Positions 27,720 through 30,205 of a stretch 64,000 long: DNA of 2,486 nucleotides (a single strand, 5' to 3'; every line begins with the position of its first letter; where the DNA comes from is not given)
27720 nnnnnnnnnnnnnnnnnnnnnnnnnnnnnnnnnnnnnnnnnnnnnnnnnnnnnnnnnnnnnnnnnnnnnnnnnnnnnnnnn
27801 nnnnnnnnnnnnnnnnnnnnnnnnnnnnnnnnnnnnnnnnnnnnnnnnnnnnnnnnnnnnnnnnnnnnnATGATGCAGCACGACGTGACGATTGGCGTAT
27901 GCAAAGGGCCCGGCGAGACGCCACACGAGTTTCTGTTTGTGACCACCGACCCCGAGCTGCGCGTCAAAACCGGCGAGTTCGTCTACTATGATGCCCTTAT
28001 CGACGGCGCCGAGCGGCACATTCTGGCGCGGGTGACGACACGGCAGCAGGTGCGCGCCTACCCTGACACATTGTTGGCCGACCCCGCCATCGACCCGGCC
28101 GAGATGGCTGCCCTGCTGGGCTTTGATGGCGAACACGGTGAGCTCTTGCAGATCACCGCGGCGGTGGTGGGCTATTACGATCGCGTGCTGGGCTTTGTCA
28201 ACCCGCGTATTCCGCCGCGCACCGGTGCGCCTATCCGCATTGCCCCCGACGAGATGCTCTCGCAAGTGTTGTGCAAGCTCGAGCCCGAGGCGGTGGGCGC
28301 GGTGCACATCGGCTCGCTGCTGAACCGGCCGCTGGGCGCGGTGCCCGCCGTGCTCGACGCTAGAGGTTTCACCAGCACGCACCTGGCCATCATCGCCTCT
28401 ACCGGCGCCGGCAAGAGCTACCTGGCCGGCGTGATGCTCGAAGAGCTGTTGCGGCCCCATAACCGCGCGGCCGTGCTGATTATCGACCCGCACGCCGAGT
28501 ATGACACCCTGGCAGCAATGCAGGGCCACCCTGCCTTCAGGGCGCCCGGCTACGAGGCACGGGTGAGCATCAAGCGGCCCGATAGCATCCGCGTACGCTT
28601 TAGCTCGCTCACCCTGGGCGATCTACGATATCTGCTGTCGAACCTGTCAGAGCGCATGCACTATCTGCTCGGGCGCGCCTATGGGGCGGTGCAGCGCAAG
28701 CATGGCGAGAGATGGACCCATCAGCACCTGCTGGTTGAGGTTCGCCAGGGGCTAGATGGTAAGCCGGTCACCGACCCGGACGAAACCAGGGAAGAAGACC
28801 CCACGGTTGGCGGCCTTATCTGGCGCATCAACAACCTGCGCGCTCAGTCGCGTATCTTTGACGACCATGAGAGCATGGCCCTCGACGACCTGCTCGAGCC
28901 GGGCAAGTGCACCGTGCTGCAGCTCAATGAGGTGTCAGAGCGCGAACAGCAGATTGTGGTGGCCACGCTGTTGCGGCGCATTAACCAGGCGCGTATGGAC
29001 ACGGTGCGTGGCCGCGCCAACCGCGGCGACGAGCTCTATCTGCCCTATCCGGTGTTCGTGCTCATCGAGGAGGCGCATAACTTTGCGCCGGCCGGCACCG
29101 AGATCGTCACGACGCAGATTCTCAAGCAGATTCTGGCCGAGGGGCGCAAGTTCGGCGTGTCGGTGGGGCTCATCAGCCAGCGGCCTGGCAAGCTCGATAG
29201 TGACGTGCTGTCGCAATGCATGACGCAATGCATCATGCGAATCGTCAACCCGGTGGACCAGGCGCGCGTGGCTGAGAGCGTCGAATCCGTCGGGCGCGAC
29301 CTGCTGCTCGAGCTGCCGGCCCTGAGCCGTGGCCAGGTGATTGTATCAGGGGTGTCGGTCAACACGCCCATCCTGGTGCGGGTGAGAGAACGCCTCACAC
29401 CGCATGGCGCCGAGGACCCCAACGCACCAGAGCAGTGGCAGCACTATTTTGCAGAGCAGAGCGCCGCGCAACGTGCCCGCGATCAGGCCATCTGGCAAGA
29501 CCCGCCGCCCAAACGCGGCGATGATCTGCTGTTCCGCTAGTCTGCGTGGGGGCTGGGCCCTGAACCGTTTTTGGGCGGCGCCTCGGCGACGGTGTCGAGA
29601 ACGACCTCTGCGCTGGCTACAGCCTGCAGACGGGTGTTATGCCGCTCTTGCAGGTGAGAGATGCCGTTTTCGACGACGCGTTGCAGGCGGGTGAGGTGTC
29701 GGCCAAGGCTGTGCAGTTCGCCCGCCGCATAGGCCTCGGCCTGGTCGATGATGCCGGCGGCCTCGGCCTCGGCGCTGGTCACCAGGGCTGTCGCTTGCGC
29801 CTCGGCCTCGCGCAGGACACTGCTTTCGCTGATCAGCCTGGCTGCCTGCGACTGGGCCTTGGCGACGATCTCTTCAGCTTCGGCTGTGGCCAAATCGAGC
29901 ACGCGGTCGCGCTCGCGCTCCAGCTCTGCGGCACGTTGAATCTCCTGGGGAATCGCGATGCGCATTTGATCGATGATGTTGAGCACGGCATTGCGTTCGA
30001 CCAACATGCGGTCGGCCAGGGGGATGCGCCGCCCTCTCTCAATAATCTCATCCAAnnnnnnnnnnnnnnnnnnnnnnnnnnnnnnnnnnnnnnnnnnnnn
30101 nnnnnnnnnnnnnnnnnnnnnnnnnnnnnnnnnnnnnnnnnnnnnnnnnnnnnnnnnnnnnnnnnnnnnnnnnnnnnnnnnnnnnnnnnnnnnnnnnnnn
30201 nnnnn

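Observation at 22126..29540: Complete archaeal-style mre11-rad50-nurA-herA end-resection operon with an extra stand-alone HAS barrel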

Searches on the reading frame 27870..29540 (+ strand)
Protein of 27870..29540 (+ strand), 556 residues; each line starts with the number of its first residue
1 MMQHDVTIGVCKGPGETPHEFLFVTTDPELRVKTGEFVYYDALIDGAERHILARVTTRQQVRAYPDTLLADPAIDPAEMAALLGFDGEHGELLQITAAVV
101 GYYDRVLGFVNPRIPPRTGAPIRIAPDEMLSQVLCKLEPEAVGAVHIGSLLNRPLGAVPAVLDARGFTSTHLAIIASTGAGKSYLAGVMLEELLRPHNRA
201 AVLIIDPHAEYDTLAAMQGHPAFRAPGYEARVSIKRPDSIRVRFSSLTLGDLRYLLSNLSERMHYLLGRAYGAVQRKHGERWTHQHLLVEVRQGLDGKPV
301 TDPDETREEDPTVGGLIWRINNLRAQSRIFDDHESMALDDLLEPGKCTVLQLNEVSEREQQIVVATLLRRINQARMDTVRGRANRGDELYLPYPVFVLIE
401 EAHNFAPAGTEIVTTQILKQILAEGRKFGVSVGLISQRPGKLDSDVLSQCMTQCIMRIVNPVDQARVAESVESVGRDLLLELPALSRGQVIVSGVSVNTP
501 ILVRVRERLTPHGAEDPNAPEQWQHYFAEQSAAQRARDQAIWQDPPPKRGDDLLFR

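Call 5: search_protein_families(library=pfam, proteins=[window:27870-29540:+], max_evalue=0.01)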
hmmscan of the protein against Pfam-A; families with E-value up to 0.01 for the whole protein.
window:27870-29540:+ (556 aa): 2 families
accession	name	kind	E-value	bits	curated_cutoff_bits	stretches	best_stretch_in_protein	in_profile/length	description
PF01935.23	DUF87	-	4.2e-35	122.3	23.2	1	145-371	1-220/220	Helicase HerA, central domain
PF12846.13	AAA_10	-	0.0053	16.3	27.5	0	168-212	20-62/362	AAA-like domain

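Call 6: search_protein_families(library=ncbifam, proteins=[window:27870-29540:+], max_evalue=0.01)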
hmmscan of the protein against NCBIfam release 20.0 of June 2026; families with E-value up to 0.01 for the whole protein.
window:27870-29540:+ (556 aa): 7 families
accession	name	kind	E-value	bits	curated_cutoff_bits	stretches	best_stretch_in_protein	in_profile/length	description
NF040819.1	helicase_HerA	equivalog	4.5e-55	187.2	970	1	107-534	100-546/561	DNA double-strand break repair helicase HerA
NF040937.1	HerA_Thermprot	equivalog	6.7e-43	146.8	800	2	340-528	302-484/487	DNA double-strand break repair helicase HerA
NF042944.1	HerA_antiphage_2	equivalog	9.1e-24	84.1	850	1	378-529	412-566/576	anti-phage-associated helicase HerA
NF042943.1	HerA_antiphage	equivalog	8.8e-23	80.7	800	2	385-518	427-562/566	anti-phage-associated helicase HerA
NF053655.1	CedD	equivalog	1.3e-17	63.7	600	2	394-506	420-526/527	DNA-translocating ATPase CedD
NF033849.1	ser_rich_anae_1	subfamily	2.8e-09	34.9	650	1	309-470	934-1102/1163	serine-rich protein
NF045975.1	VirB4_plasma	equivalog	0.00039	18.3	590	1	168-217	514-561/894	Mbov_0397 family ICE element conjugal transfer ATPase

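Call 22: search_protein_families(library=padloc, proteins=[window:27870-29540:+], max_evalue=0.001)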
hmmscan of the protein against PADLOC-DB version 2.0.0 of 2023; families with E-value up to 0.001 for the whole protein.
window:27870-29540:+ (556 aa): 17 families
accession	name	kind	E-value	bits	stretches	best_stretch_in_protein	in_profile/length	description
PDLC04105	HerA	-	1e-41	141.2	2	344-533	378-563/576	-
PDLC04102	HerA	-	2e-30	103.7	1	348-531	468-645/654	-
PDLC04103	HerA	-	3e-29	99.8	2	385-508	432-559/579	-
PDLC04098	HerA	-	4.4e-29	99.5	1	342-526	481-666/686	-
PDLC02185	HerA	-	3.2e-26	90.2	2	392-525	444-581/585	-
PDLC04106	HerA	-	6.1e-25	85.8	1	392-525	509-648/667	-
PDLC04100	HerA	-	1.6e-24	84.5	2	393-525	439-574/580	-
PDLC02188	HerA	-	4.1e-23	80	1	379-529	413-566/578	-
PDLC04140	mad8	-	2.5e-22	77.8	1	168-514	26-308/314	mads_8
PDLC04097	HerA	-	4e-20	70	1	416-508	503-595/618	-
PDLC01055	HerA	-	1.3e-19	68.4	2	338-507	375-526/532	Type III coevolved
PDLC04104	HerA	-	2.4e-16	57.5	1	393-532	219-360/379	-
PDLC02684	DndH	-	1.4e-09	34.1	1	327-437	1534-1636/1715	DndH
PDLC02685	DndH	-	2e-07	27.1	1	325-437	1495-1599/1678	DndH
PDLC04101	HerA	-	9.1e-06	22.6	1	160-226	159-223/400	-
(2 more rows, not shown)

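Call 28: search_solved_structures(query=window:27870-29540:+, max_evalue=0.001, show_alignments=2)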
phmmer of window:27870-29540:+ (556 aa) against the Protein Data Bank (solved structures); distinct sequences matched with E-value up to 0.001: 9.
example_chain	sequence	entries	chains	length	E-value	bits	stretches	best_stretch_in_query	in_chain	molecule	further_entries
9x1l_A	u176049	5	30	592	2.9e-44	155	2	391-525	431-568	DNA helicase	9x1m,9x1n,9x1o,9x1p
4d2i_A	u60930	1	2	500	3.8e-35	125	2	337-534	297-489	HERA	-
8xau_A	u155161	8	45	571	1.2e-22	83.7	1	350-528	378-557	ATP-binding protein | HerA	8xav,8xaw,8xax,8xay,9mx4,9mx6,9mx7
8wiv_A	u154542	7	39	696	6e-20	74.8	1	392-506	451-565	Helicase HerA central domain-containing protein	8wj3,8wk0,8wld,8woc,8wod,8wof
9c1m_M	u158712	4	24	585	3.5e-19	72.3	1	385-506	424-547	ATP-binding protein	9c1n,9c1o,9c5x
8ziq_M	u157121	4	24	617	3.5e-16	62.4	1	391-501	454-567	HerA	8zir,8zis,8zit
8j4u_M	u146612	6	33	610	7.5e-16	61.3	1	386-524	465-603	Nucleoside triphosphate hydrolase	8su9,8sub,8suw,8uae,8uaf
8yho_A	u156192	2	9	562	5.4e-11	45.3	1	396-513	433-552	DUF87 domain-containing protein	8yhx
8wet_A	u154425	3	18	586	9.5e-05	24.7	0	384-490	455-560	TdpA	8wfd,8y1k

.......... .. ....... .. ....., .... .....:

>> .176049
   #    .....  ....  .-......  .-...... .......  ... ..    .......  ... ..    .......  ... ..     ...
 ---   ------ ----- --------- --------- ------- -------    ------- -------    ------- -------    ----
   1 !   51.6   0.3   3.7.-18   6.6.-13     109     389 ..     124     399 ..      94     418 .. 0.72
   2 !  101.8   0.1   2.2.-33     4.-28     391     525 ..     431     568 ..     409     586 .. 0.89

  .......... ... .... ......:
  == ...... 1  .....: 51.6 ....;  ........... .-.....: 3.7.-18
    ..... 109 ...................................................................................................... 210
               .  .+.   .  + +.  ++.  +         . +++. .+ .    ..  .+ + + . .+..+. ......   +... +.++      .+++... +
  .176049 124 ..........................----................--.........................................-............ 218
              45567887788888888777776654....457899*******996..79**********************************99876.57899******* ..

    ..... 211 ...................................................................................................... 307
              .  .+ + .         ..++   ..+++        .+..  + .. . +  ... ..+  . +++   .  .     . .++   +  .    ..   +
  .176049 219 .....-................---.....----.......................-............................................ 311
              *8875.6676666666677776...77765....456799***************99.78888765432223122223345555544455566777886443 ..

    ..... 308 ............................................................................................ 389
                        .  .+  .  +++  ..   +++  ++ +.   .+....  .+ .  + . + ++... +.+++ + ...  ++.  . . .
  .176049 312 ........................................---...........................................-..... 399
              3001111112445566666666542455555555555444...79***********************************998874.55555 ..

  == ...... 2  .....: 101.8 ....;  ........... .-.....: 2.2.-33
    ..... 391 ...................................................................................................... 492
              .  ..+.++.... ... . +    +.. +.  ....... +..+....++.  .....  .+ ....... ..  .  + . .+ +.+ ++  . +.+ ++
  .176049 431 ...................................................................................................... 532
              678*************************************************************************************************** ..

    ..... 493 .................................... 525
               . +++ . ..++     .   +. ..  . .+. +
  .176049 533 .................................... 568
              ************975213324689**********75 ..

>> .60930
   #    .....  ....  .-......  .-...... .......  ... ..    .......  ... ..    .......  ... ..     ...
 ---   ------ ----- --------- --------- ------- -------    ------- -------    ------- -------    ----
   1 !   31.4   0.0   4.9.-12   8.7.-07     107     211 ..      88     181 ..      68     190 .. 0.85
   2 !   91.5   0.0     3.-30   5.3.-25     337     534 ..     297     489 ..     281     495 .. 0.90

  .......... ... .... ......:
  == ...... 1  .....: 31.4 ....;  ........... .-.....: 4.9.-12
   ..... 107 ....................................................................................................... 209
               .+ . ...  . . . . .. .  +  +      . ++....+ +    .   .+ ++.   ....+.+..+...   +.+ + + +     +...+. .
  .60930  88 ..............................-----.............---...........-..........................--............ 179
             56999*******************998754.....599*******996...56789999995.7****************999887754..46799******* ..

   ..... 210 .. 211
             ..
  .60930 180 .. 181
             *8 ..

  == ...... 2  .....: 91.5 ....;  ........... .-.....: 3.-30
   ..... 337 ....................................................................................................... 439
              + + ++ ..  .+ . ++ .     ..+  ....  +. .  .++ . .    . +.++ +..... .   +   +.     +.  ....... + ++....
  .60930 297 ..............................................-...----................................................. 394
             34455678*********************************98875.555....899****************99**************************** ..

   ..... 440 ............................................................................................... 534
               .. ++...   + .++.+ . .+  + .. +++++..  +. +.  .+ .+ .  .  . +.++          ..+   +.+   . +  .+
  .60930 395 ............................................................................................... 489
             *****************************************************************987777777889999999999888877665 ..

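Call 73: find_homologous_proteins(query=window:27870-29540:+, max_evalue=1e-10)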
Query window:27870-29540:+ (556 aa): 3884 proteins with E <= 1e-10 among 8000 candidates; the best 120 are listed.
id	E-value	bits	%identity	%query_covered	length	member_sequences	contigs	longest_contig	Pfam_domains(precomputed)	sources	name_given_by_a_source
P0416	0.0e+0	1173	92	100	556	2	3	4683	PF01935.24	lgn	-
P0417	0.0e+0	1146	91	100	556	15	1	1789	PF01935.24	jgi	-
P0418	0.0e+0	1080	85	99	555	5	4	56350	PF01935.24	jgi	jgi:hypothetical protein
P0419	0.0e+0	1072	85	99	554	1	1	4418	PF01935.24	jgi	-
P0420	0.0e+0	1057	85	100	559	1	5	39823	PF01935.24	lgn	-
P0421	2.2e-277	939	83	90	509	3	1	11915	PF01935.24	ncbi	ncbi:MAG: ATP-binding protein, partial [Anaerolineales bacterium]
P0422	1.1e-268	911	92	78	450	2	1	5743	PF01935.24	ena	-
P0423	3.5e-258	876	70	100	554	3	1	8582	PF01935.24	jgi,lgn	-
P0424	3.4e-255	866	71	96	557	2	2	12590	PF01935.24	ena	-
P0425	4.2e-253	859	68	99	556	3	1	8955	PF01935.24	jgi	-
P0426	1.1e-252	858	68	100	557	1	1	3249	PF01935.24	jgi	-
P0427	1.3e-252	858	70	99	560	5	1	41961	PF01935.24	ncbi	ncbi:MAG: ATP-binding protein [Anaerolineae bacterium]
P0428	1.6e-252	857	68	100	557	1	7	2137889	PF01935.24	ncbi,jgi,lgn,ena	-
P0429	1.1e-251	855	69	97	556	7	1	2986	PF01935.24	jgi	-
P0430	3.9e-251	853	69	99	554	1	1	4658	PF01935.24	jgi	jgi:uncharacterized protein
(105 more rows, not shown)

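Call 82: predict_structure(alignment_id=A3)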
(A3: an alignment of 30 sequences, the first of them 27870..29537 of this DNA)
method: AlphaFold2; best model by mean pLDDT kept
length: 556 residues; sequences in the alignment: 30
mean_pLDDT: 75.5   pTM: 0.73
mean pLDDT of the five models: 75.5, 73.9, 72.1, 70.6, 65.1
residues with pLDDT >= 90: 90; 70-90: 300; 50-70: 93; < 50: 73
segments of 3 or more residues with pLDDT < 50: 1-3, 301-306, 439-472, 515-523, 540-556
pLDDT, mean of each block of 10 residues (from residue 1): 63 81 83 86 87 86 55 62 62 84 78 81 90 85 90 87 74 66 81 91 83 84 91 89 90 88 89 90 89 70 53 86 86 87 91 87 90 89 84 85 67 74 75 66 47 43 41 53 65 75 86 52 50 59 45 44
secondary structure, 60 per line:
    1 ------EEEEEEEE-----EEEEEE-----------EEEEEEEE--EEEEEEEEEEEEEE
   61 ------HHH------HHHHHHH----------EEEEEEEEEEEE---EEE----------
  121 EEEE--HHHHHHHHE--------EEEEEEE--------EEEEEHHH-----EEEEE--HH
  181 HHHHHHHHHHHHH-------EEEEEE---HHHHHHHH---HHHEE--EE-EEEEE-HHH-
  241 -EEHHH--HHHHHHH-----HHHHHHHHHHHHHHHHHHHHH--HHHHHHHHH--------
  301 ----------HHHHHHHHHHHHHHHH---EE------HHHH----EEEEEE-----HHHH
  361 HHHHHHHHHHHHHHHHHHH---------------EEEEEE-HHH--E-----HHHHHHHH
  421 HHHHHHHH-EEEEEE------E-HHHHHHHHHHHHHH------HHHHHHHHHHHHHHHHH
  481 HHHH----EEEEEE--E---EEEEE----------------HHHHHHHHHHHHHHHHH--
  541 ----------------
elements in order: E7-14 E20-25 E37-44 E47-60 H76-82 E93-104 E108-110 E121-124 H127-134 E144-150 E159-163 E172-176 H179-193 E201-206 H210-217 E231-235 H249-255 H261-281 H284-292 H311-326 H338-341 E346-351 H357-379 E395-400 H413-428 E430-435 H444-457 H464-484 E489-494 E501-505 H522-538

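Call 85: fold_search(model_id=the predicted structure, library=pdb)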
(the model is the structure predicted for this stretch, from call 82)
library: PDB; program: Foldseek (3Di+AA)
matches with E <= 10: 1037; with E <= 0.001: 75
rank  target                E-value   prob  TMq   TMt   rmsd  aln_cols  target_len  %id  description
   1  4d2i_B                1.8e-27  1.00  0.61  0.72   7.5       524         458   24  Crystal structure of the HerA hexameric DNA translocase from Sulfolobus solfataricus bound to AMP-PNP (released 2014-12-03)
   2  9x1m_A                2.1e-27  1.00  0.62  0.60   8.2       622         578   23  The cryo-EM structure of HerA-NurA complex with AMPPNP and dsDNA from Thermococcus kodakarensis (released 2026-02-04)
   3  4d2i_A                5.0e-26  1.00  0.59  0.70   8.9       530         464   23  Crystal structure of the HerA hexameric DNA translocase from Sulfolobus solfataricus bound to AMP-PNP (released 2014-12-03)
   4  9x1l_A                1.1e-25  1.00  0.52  0.50  10.7       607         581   25  The cryo-EM structure of HerA-NurA complex with AMPPNP from Thermococcus kodakarensis (released 2026-02-04)
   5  8xau_A                3.7e-21  1.00  0.61  0.61   8.2       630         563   15  Cryo-EM structure of HerA (released 2024-06-05)
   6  8xav_A                4.6e-21  1.00  0.64  0.63   7.8       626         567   15  Cryo-EM structure of an anti-phage defense complex (released 2024-06-05)
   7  8wld_L                1.3e-20  1.00  0.61  0.51  11.2       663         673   18  Cryo-EM structure of SIR2/HerA antiphage complex (released 2024-09-11)
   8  8wld_D                1.6e-20  1.00  0.61  0.53  10.6       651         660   17  Cryo-EM structure of SIR2/HerA antiphage complex (released 2024-09-11)
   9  8woc_D                2.8e-20  1.00  0.61  0.61   7.1       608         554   17  Cryo-EM structure of SIR2/HerA complex (released 2024-09-11)
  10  8xaw_D                3.1e-20  1.00  0.60  0.59   8.7       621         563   16  Cryo-EM structure of an anti-phage defense complex bound to AMPPNP and DNA at state 1 (released 2024-06-05)
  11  8wof_D                4.6e-20  1.00  0.60  0.61   7.1       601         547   17  Cryo-EM structure of SIR2/HerA complex (released 2024-09-11)
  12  8wod_O                4.6e-20  1.00  0.59  0.59   8.2       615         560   17  Cryo-EM structure of SIR2/HerA complex (released 2024-09-11)
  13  8xau_E                6.8e-20  1.00  0.62  0.63   8.1       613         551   15  Cryo-EM structure of HerA (released 2024-06-05)
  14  8ziq_M                7.6e-20  1.00  0.63  0.60   9.3       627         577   18  HerA-DUF4297 complex with DNA (released 2025-03-12)
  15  8wld_M                9.0e-20  1.00  0.61  0.51   9.7       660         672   16  Cryo-EM structure of SIR2/HerA antiphage complex (released 2024-09-11)
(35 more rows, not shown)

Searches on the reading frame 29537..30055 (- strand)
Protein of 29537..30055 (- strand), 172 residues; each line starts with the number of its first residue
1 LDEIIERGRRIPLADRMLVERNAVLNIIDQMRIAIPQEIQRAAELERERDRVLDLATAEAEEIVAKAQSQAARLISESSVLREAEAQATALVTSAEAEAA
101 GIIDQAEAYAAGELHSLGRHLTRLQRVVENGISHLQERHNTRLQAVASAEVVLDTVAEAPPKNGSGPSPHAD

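Call 44: search_protein_families(library=pfam, proteins=[window:29537-30055:-], max_evalue=0.001)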
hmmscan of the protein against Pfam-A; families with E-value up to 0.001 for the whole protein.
window:29537-30055:- (172 aa): 0 families

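Call 46: search_protein_families(library=ncbifam, proteins=[window:29537-30055:-], max_evalue=0.001)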
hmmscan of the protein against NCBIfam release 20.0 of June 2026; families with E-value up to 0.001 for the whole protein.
window:29537-30055:- (172 aa): 1 family
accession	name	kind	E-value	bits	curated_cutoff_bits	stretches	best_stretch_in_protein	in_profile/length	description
NF006574.0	PRK09098.1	subfamily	0.00025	20.5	278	0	42-77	34-69/277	HrpE/YscL family type III secretion apparatus protein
